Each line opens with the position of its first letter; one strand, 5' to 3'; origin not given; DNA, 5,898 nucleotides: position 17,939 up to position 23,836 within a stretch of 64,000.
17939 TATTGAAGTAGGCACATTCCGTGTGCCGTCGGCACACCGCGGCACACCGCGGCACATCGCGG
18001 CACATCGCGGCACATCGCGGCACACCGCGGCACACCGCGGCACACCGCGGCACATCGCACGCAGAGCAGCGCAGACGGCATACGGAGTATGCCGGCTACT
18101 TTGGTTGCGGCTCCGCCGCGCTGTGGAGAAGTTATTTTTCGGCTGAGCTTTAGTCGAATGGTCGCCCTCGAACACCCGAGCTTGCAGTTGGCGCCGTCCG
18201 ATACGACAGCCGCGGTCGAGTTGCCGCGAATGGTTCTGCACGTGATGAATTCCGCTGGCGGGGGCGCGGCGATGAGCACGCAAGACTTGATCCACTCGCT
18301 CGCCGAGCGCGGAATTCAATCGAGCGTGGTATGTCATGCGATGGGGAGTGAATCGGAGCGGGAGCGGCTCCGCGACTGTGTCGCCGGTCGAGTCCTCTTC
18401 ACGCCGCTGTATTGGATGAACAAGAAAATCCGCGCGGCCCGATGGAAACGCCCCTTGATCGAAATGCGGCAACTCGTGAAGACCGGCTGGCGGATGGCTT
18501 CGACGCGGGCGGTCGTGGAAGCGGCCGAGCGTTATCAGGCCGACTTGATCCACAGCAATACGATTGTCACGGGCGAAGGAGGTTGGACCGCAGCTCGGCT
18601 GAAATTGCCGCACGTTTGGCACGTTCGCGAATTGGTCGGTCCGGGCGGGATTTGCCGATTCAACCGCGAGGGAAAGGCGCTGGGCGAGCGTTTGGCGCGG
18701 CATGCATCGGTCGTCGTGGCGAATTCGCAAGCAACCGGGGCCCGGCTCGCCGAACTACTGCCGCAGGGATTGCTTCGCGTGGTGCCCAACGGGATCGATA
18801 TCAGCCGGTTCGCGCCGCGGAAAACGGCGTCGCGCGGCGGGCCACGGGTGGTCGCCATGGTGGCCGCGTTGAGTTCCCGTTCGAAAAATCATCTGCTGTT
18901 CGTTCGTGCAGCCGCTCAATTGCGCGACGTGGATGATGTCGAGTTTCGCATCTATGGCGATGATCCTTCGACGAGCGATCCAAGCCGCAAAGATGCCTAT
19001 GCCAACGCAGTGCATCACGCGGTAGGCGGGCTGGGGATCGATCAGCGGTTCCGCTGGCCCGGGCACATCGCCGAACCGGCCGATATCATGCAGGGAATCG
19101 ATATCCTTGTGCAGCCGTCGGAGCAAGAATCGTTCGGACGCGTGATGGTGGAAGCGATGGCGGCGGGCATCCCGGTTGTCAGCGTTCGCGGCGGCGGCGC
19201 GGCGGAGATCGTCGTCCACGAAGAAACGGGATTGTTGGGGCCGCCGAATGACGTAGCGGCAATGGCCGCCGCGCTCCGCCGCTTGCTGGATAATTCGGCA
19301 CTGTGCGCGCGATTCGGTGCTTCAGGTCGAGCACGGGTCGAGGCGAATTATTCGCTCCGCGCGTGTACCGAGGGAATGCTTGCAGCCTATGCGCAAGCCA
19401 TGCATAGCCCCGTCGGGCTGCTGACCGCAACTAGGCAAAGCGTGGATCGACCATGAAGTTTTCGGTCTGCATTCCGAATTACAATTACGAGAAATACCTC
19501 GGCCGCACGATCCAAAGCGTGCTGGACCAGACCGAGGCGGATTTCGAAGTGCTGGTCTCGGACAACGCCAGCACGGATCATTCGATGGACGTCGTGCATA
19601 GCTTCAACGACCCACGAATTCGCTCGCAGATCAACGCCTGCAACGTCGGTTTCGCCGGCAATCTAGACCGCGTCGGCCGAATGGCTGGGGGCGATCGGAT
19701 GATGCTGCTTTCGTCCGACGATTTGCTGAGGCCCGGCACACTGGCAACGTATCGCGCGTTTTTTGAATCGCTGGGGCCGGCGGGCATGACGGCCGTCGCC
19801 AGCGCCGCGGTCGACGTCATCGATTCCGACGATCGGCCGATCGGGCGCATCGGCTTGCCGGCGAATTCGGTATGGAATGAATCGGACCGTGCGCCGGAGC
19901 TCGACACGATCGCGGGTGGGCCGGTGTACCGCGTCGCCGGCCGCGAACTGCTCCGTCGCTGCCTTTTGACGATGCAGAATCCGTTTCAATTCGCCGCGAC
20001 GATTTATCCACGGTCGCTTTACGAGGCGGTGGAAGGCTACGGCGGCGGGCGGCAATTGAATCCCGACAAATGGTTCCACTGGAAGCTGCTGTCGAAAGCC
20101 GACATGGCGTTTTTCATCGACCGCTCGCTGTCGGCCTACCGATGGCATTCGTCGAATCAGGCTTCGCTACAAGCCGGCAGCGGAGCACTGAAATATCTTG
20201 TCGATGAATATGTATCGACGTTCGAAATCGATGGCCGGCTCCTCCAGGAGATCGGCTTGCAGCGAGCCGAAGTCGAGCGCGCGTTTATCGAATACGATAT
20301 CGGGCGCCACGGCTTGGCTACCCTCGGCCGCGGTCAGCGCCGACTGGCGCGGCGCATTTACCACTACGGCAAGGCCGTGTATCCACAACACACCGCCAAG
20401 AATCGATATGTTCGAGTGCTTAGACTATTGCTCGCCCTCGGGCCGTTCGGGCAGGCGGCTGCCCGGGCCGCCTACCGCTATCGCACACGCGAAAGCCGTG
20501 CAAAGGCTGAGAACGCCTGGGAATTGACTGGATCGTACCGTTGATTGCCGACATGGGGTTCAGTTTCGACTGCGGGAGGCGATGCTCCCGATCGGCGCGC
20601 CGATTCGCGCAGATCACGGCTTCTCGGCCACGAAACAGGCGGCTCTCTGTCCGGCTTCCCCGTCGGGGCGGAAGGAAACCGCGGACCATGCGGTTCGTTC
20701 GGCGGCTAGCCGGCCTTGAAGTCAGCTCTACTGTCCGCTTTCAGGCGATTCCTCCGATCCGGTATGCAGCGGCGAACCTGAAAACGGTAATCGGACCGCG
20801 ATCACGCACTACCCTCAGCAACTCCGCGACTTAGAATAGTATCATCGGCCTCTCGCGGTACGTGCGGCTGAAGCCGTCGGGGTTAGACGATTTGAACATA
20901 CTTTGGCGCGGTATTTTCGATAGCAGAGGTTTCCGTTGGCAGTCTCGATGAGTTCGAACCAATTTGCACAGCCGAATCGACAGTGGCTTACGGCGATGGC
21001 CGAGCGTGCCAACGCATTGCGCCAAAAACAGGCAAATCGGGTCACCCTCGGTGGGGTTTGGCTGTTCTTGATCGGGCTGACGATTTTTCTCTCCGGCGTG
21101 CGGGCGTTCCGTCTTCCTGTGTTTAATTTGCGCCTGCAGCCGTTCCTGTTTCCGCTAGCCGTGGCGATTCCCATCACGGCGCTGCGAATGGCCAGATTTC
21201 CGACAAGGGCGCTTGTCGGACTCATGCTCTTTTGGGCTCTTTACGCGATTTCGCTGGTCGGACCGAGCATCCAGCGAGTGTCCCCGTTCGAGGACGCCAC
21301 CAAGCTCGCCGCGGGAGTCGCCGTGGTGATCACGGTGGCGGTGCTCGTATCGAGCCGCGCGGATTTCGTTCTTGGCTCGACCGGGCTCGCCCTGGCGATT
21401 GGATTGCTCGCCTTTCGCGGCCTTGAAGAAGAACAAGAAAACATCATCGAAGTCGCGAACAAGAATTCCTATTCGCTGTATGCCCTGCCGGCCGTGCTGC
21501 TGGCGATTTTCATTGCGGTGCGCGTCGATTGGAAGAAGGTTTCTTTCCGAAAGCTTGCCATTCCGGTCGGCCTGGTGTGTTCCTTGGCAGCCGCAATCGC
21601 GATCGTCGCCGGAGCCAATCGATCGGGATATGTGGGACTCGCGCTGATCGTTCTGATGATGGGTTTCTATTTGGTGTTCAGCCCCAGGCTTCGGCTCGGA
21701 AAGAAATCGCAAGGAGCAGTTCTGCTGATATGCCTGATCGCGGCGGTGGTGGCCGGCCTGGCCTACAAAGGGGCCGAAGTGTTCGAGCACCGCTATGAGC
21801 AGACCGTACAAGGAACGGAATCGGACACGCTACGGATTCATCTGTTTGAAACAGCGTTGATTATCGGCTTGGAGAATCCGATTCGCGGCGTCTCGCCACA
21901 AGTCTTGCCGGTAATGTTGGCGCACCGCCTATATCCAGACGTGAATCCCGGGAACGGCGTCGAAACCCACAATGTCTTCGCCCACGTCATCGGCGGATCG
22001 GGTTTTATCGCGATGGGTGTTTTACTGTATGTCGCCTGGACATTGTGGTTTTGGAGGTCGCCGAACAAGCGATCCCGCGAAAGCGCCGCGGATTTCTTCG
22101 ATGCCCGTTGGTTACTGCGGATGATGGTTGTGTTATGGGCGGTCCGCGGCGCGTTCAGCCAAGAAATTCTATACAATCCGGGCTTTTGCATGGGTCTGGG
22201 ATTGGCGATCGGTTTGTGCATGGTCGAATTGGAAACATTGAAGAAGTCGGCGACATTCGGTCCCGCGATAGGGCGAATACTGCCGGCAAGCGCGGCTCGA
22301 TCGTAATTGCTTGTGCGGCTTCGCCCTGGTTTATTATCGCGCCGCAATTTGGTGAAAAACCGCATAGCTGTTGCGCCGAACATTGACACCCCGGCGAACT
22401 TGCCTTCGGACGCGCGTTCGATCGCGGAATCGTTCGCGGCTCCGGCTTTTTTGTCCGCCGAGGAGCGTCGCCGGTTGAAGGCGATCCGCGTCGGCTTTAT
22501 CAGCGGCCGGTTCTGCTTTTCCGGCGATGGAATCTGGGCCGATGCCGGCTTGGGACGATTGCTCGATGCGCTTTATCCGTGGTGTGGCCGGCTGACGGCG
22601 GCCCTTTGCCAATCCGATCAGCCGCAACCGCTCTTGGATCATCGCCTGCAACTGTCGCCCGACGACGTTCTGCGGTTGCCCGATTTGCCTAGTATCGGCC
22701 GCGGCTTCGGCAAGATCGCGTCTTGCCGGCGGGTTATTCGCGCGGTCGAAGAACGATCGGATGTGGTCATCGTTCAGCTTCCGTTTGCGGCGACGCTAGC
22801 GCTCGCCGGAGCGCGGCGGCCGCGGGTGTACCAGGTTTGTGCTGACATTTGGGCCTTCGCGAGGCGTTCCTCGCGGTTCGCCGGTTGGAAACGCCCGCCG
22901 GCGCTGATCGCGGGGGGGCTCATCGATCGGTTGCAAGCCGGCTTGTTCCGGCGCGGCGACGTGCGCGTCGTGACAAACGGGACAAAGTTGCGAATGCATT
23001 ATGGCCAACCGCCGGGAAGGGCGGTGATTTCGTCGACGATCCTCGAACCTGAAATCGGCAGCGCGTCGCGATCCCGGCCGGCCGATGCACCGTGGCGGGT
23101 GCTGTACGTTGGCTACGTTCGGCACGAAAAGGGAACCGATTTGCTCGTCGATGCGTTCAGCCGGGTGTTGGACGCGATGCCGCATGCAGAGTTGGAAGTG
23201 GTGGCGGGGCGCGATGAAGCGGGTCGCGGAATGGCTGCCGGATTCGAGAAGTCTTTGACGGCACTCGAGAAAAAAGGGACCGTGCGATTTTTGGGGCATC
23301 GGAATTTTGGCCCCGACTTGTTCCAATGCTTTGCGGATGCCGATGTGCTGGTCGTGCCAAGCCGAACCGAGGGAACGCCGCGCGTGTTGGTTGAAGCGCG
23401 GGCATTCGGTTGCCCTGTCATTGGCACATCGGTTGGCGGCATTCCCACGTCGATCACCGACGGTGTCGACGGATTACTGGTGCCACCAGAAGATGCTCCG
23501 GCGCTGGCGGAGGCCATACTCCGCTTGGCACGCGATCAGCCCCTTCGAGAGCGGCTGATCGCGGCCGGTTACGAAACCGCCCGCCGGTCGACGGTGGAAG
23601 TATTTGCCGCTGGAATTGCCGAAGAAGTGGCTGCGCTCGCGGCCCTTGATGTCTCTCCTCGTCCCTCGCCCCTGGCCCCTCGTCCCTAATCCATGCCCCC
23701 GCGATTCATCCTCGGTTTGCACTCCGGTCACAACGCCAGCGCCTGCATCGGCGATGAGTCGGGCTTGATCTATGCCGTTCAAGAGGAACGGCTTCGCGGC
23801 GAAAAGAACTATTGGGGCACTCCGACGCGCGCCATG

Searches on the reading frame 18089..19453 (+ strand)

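Call 7: search_protein_families(library=pfam, proteins=[window:18089-19453:+], max_evalue=0.001)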
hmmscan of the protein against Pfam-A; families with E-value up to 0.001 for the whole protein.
window:18089-19453:+ (455 aa): 6 families
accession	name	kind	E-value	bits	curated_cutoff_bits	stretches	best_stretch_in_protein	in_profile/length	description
PF00534.26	Glycos_transf_1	-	9.9e-32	110.3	26.4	1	243-415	6-171/172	Glycosyl transferases group 1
PF13692.12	Glyco_trans_1_4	-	4.4e-31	108.5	27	1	253-402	2-142/142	Glycosyl transferases group 1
PF13439.12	Glyco_transf_4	-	9.1e-20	71.8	28.5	1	58-240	2-170/170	Glycosyltransferase Family 4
PF13579.12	Glyco_trans_4_4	-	3.3e-15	57.2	29.7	1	58-235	1-158/158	Glycosyl transferase 4-like domain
PF20706.3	GT4-conflict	-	3.4e-08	33.3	26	1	201-376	142-321/385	Family 4 Glycosyltransferase in conflict systems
PF13524.12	Glyco_trans_1_2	-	6.1e-07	29.9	25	1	271-427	5-139/144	Glycosyl transferase-like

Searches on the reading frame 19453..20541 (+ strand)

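Call 7: search_protein_families(library=pfam, proteins=[window:19453-20541:+], max_evalue=0.001)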
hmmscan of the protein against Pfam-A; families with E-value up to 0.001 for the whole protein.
window:19453-20541:+ (363 aa): 2 families
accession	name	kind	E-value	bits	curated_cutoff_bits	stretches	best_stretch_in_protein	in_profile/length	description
PF00535.33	Glycos_transf_2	-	1.8e-20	74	23.3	1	4-111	1-110/168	Glycosyl transferase family 2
PF13641.12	Glyco_tranf_2_3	-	9.9e-10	39.2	27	1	3-111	3-120/230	Glycosyltransferase like family 2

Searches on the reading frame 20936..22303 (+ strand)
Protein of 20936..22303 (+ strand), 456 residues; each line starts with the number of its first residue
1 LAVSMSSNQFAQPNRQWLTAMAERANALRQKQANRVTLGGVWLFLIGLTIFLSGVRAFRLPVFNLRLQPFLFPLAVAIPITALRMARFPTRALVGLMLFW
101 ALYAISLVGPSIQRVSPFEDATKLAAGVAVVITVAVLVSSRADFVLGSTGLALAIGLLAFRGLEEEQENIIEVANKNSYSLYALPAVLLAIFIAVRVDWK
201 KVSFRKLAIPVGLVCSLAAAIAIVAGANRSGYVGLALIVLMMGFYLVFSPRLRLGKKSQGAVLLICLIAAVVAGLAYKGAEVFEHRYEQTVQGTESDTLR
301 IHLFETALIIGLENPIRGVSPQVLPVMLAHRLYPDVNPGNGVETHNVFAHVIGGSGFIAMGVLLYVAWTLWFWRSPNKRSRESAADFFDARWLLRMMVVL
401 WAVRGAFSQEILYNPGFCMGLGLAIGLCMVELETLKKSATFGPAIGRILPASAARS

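Call 7: search_protein_families(library=pfam, proteins=[window:20936-22303:+], max_evalue=0.001)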
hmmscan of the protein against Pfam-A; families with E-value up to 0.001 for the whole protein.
window:20936-22303:+ (456 aa): 1 family
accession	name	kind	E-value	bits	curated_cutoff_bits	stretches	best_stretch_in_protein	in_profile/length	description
PF04932.20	Wzy_C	-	8.7e-11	42.3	31.7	1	216-363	3-148/149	O-Antigen ligase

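Call 68: search_protein_families(library=ncbifam, proteins=[window:20936-22303:+], max_evalue=0.00001)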
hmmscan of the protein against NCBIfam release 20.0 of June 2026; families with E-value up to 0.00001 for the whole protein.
window:20936-22303:+ (456 aa): 0 families

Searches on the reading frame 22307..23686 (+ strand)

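Call 7: search_protein_families(library=pfam, proteins=[window:22307-23686:+], max_evalue=0.001)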
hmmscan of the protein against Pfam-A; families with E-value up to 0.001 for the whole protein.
window:22307-23686:+ (460 aa): 4 families
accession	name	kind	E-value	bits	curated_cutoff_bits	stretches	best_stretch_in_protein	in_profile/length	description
PF00534.26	Glycos_transf_1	-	2.1e-32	112.5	26.4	1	260-423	13-171/172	Glycosyl transferases group 1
PF13692.12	Glyco_trans_1_4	-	5e-32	111.6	27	1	264-410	3-142/142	Glycosyl transferases group 1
PF20706.3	GT4-conflict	-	1.3e-07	31.4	26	1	242-389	173-326/385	Family 4 Glycosyltransferase in conflict systems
PF13524.12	Glyco_trans_1_2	-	0.00077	19.9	25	0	326-427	29-131/144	Glycosyl transferase-like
